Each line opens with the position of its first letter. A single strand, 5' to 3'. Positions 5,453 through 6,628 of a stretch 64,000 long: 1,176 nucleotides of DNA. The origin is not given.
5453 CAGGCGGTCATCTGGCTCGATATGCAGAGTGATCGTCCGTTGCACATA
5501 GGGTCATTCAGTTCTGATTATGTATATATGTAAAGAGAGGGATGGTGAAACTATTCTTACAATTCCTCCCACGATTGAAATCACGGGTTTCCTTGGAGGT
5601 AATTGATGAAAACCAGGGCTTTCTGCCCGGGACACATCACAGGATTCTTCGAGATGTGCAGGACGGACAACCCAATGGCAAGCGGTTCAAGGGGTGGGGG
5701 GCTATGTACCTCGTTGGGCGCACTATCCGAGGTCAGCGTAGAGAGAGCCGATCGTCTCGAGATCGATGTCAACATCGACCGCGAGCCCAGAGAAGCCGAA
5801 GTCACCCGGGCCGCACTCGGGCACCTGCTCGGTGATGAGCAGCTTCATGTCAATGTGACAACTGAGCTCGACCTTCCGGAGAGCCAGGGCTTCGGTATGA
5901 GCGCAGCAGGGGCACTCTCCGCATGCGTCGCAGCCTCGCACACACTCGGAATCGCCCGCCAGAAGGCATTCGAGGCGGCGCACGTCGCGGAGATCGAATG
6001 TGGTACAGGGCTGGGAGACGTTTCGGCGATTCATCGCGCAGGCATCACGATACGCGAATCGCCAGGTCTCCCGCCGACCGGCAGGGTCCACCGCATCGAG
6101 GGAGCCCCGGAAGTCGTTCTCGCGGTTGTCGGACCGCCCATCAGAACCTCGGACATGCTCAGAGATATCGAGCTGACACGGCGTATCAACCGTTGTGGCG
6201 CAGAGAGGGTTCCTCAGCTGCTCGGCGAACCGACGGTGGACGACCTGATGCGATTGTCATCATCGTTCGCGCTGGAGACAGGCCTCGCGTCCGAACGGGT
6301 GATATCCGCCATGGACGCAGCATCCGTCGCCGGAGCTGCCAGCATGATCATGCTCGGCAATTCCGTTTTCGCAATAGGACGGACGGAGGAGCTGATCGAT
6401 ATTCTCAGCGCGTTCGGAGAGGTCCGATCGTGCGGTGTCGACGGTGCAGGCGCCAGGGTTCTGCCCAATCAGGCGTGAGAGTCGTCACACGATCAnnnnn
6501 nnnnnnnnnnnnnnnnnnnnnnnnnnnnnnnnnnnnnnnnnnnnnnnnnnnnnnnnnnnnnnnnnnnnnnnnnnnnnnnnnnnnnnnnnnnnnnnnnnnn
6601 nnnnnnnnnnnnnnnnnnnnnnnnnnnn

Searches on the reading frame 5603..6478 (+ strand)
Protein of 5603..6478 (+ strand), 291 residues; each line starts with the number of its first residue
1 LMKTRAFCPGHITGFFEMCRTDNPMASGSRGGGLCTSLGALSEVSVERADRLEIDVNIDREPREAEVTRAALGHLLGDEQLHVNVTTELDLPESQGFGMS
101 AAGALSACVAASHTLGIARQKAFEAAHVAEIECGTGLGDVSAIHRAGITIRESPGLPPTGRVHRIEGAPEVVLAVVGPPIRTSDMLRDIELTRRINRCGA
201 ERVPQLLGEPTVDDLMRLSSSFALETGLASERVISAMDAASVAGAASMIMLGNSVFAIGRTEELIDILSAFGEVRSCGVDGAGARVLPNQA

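Call 31: search_protein_families(library=pfam, proteins=[window:5603-6478:+], max_evalue=0.001)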
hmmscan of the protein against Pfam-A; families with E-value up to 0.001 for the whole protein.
window:5603-6478:+ (291 aa): 1 family
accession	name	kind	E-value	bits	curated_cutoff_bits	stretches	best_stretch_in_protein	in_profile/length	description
PF00288.32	GHMP_kinases_N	-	4.1e-05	24.1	22.3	1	77-143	15-83/87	GHMP kinases N terminal domain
